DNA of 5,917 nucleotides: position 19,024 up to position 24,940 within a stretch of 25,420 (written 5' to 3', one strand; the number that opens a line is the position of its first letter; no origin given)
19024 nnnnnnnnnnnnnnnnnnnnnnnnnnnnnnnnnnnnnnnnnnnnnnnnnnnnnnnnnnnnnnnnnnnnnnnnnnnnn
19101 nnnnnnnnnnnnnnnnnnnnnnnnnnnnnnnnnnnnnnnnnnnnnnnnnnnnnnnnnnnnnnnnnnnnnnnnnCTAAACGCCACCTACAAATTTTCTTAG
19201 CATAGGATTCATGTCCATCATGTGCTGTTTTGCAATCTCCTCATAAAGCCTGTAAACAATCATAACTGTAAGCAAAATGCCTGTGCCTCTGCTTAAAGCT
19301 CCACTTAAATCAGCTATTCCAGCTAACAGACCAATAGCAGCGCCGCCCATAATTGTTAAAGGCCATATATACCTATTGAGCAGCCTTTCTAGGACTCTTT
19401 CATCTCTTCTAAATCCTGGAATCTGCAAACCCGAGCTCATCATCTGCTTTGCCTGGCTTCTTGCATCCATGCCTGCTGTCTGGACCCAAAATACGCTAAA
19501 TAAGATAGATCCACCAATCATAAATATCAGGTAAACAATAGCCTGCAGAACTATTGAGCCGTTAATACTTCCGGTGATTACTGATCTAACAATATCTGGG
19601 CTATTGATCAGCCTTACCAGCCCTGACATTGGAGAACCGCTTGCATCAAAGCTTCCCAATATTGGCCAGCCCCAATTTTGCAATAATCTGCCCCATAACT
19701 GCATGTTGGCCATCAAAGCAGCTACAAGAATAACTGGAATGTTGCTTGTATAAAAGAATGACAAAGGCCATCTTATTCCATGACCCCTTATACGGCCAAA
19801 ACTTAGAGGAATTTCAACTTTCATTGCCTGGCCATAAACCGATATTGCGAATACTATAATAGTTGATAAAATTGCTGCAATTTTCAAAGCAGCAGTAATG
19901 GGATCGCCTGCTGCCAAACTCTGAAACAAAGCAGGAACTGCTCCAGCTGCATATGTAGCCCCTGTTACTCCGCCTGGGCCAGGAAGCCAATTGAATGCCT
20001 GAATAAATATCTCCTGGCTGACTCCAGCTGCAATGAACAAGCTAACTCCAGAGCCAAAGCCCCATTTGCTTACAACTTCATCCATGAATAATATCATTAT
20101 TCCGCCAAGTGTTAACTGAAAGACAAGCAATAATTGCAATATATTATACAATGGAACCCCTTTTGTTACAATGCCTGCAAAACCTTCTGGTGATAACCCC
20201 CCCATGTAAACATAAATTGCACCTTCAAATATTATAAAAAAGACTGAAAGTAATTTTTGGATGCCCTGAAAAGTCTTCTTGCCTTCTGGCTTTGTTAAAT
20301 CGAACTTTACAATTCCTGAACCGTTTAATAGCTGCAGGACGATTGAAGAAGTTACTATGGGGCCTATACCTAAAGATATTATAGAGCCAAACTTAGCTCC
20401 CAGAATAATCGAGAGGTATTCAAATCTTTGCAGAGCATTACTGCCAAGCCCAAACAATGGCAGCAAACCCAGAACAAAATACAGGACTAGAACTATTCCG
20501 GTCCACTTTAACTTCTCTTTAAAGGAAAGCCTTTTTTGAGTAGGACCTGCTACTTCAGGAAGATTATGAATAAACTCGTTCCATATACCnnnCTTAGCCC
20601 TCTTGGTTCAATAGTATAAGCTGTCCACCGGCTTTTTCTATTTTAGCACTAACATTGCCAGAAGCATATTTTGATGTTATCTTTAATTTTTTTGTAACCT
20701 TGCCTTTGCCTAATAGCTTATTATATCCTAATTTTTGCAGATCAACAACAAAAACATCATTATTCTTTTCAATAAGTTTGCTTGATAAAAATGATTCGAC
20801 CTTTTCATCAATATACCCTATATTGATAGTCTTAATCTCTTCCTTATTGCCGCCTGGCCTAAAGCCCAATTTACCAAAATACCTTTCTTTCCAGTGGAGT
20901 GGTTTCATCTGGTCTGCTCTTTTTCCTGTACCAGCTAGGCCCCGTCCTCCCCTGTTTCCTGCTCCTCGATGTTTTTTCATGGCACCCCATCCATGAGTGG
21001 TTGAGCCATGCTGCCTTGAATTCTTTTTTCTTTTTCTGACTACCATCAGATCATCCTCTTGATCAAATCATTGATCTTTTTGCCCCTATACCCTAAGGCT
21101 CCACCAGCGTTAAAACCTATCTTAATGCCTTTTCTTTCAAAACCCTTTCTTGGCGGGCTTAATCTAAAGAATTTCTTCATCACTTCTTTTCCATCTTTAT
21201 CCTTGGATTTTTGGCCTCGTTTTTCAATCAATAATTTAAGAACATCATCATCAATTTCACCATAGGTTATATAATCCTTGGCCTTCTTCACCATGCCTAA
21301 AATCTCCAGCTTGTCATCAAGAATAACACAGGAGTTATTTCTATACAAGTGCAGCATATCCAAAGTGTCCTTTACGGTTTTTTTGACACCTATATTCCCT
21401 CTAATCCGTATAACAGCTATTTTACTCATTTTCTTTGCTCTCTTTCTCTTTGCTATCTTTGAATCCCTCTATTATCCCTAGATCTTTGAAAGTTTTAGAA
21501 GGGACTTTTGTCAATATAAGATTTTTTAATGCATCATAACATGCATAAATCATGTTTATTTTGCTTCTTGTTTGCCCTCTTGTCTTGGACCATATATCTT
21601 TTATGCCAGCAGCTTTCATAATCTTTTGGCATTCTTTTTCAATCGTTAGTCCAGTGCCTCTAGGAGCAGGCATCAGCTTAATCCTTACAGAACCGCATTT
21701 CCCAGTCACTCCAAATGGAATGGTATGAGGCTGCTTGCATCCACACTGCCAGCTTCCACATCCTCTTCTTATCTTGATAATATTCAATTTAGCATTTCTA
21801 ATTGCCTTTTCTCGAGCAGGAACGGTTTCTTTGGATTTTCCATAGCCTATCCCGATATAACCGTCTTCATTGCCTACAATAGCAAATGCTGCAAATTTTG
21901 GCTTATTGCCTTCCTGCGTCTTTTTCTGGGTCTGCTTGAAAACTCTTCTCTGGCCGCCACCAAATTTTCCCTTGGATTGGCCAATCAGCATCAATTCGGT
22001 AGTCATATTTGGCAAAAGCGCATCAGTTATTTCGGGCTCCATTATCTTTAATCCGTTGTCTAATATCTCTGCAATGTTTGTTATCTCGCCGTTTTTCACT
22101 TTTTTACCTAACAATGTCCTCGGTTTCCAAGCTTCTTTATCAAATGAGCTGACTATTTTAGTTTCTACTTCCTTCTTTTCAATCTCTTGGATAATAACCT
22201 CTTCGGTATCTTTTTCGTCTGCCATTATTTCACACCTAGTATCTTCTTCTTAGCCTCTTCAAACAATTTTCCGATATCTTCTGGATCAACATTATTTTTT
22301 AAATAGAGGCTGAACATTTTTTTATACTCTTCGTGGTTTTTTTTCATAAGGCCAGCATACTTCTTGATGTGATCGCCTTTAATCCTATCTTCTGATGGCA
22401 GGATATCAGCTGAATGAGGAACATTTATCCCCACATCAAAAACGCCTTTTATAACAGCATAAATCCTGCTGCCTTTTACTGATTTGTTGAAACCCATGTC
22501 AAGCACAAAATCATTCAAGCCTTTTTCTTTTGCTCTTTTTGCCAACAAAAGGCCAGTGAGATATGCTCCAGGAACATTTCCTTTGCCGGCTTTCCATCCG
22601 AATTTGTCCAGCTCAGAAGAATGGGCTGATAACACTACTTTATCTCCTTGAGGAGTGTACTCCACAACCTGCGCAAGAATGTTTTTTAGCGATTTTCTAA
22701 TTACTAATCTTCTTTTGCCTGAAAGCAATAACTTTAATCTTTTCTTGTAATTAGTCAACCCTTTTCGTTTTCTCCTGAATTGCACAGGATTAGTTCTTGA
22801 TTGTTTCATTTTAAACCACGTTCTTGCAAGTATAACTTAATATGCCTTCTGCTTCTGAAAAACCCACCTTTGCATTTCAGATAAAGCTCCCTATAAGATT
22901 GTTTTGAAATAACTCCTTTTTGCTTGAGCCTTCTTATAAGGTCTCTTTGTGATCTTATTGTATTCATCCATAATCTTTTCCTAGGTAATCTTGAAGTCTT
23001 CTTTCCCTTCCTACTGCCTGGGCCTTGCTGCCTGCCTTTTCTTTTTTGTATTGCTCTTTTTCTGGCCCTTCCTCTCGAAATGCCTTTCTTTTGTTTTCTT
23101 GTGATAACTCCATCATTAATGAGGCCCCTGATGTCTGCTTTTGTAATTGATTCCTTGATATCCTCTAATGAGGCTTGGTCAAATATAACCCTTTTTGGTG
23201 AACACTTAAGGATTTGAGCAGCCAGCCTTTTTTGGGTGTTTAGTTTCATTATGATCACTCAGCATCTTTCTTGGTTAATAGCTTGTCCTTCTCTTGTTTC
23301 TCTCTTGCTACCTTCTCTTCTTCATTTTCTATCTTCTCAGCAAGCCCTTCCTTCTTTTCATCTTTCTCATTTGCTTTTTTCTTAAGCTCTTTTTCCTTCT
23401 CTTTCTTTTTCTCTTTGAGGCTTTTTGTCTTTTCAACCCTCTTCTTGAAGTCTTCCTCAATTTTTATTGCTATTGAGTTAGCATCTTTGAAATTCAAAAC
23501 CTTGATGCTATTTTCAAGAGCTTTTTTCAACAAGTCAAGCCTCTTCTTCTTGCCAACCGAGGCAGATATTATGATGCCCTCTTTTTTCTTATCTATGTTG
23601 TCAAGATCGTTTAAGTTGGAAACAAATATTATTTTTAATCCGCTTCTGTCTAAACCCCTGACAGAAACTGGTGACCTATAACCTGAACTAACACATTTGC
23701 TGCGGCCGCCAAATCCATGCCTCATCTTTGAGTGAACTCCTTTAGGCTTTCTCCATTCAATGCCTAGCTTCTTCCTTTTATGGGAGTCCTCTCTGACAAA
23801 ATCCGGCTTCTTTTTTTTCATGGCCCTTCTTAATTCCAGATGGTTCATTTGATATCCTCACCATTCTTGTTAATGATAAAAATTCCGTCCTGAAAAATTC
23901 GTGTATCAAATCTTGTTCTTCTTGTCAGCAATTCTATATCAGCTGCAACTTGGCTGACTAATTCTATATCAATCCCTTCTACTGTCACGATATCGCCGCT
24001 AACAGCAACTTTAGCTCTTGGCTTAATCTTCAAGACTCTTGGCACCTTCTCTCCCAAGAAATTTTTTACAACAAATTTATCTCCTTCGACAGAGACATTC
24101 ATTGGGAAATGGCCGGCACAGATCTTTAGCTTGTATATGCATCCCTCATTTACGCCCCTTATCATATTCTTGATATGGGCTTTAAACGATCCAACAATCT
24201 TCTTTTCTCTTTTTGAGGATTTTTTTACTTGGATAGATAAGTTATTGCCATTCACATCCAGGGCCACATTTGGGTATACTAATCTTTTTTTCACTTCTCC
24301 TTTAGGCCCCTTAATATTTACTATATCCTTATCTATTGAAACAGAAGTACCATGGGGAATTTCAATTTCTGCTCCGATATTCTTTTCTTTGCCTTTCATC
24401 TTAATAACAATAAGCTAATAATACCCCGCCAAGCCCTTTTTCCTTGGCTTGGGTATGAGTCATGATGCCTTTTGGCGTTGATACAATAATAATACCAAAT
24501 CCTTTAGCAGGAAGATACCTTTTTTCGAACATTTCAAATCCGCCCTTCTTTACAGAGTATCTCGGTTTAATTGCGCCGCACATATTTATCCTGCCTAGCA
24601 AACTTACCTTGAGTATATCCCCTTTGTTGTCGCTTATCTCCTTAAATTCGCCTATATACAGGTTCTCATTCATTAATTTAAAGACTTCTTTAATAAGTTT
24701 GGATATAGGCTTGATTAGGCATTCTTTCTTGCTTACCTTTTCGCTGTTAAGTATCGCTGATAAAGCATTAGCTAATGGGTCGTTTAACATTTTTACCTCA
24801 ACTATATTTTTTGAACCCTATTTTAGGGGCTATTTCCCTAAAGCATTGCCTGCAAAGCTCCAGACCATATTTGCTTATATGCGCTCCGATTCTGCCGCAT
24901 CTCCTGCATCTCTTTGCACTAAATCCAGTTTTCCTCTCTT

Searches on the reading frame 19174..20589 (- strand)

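Call 18: search_protein_families(library=pfam, max_evalue=0.001, proteins=[window:19174-20589:-])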
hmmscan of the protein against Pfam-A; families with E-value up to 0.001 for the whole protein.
window:19174-20589:- (471 aa): 2 families
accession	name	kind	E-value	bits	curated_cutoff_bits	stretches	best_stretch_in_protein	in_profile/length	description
PF00344.25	SecY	-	3.2e-62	211.1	32.2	1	69-449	1-306/306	SecY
PF10559.14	Plug_translocon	-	0.00098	19.3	22.1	0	35-68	1-35/35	Plug domain of Sec61p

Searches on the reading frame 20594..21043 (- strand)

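Call 18: search_protein_families(library=pfam, max_evalue=0.001, proteins=[window:20594-21043:-])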
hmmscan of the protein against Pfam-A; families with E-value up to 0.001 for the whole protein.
window:20594-21043:- (149 aa): 1 family
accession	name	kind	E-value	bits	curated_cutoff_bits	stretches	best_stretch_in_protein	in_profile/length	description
PF00828.25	Ribosomal_L27A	-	5.3e-13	49.6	21.5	1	72-142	1-71/72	Ribosomal proteins 50S-L15, 50S-L18e, 60S-L27A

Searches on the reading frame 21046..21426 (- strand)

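Call 18: search_protein_families(library=pfam, max_evalue=0.001, proteins=[window:21046-21426:-])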
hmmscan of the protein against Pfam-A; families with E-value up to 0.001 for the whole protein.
window:21046-21426:- (126 aa): 1 family
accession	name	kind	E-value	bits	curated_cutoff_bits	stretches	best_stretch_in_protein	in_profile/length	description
PF00327.25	Ribosomal_L30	-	5.1e-14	52.3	23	1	3-53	1-51/51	Ribosomal protein L30p/L7e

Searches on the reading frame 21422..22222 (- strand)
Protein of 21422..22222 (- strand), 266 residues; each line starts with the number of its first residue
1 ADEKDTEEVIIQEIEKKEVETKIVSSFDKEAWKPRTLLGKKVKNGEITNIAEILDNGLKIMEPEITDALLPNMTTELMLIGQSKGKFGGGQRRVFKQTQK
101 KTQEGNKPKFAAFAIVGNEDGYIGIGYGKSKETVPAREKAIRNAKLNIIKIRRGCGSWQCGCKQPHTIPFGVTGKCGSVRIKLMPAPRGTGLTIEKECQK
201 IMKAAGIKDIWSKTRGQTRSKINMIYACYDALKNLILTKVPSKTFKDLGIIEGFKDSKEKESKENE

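Call 18: search_protein_families(library=pfam, max_evalue=0.001, proteins=[window:21422-22222:-])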
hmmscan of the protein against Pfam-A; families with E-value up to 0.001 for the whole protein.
window:21422-22222:- (266 aa): 2 families
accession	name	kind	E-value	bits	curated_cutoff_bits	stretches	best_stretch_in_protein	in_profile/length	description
PF03719.21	Ribosomal_S5_C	-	1.9e-21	75.7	21.5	1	174-235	1-61/71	Ribosomal protein S5, C-terminal domain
PF00333.26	Ribosomal_S5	-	5.2e-19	68.5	27.1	1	95-152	8-65/65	Ribosomal protein S5, N-terminal domain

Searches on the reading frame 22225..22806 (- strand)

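Call 90: search_protein_families(library=pfam, max_evalue=10, proteins=[window:22225-22806:-])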
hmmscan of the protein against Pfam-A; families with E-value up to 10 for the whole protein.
window:22225-22806:- (193 aa): 4 families
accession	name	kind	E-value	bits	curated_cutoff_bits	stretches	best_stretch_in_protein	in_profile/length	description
PF17144.9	Ribosomal_L5e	-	3.2e-28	99.3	27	2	8-95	5-99/163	Ribosomal large subunit proteins 60S L5, and 50S L18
PF00861.27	Ribosomal_L18p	-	1.1e-07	32.6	27.8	1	19-124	9-111/116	Ribosomal L18 of archaea, bacteria, mitoch. and chloroplast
PF19905.4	DUF6378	-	0.061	14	27.1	1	140-182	8-49/81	Domain of unknown function (DUF6378)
PF05979.17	DUF896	-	2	8.8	24.2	1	4-57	5-58/64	Bacterial protein of unknown function (DUF896)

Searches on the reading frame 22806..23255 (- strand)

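Call 90: search_protein_families(library=pfam, max_evalue=10, proteins=[window:22806-23255:-])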
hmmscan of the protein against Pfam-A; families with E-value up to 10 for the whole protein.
window:22806-23255:- (149 aa): 2 families
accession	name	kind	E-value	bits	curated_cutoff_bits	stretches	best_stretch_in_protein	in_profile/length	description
PF25476.1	Ribosomal_L19e_C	-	1.2e-29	102.8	25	1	57-146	1-90/91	Ribosomal protein L19e, C-terminal domain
PF01280.26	Ribosomal_L19e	-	6e-19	68.1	25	1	4-56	1-53/53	Ribosomal protein L19e, N-terminal domain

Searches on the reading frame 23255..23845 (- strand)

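Call 90: search_protein_families(library=pfam, max_evalue=10, proteins=[window:23255-23845:-])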
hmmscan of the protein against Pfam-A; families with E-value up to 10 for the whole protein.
window:23255-23845:- (196 aa): 6 families
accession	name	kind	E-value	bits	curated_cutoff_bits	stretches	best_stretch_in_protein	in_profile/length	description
PF01655.23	Ribosomal_L32e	-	3.7e-29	101.6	25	1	13-118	1-108/108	Ribosomal protein L32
PF13476.12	AAA_23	-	0.052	14.6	27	1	71-178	91-195/201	AAA domain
PF23285.1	DUF7078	-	0.13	13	23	1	77-143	12-78/89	Domain of unknown function (DUF7078)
PF09159.16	Ydc2-catalyt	-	0.29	11.2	23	1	92-170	163-240/258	Mitochondrial resolvase Ydc2 / RNA splicing MRS1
PF17857.7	AAA_lid_1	-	0.49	11.2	21.3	1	68-123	19-71/100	AAA+ lid domain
PF07946.19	CCDC47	-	3.9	7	27.7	1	85-186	215-314/326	PAT complex subunit CCDC47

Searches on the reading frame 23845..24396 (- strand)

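Call 90: search_protein_families(library=pfam, max_evalue=10, proteins=[window:23845-24396:-])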
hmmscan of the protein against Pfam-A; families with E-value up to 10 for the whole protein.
window:23845-24396:- (183 aa): 1 family
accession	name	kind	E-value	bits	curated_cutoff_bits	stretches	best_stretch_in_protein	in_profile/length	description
PF00347.28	Ribosomal_L6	-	2e-28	99.4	27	2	13-85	1-80/80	Ribosomal protein L6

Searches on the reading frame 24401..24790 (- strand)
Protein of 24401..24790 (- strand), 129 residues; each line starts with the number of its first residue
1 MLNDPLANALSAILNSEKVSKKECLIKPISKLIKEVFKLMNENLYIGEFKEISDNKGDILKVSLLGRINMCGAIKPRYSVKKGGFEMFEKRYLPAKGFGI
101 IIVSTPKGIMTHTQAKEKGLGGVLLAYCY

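Call 87: find_encoding_contigs(protein=window:24401-24790:-, flank=10000, max_places=2)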
Protein window:24401-24790:- (129 aa): 6 contigs read that carry it; 2 places shown.
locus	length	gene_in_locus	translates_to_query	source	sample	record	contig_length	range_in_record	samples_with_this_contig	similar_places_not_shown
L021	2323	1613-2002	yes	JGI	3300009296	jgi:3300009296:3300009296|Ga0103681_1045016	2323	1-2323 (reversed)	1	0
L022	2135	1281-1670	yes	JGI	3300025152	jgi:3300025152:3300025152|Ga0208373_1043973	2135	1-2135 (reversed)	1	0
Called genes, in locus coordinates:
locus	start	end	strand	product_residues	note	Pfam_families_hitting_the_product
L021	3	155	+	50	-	?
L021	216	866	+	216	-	PF08071:RS4NT, PF00900:Ribosomal_S4e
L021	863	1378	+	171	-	PF00281:Ribosomal_L5, PF00673:Ribosomal_L5_C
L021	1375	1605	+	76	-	PF00253:Ribosomal_S14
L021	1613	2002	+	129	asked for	PF00410:Ribosomal_S8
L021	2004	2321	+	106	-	?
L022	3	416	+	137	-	?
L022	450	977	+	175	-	PF00281:Ribosomal_L5, PF00673:Ribosomal_L5_C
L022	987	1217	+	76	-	PF00253:Ribosomal_S14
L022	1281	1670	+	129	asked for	PF00410:Ribosomal_S8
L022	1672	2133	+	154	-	?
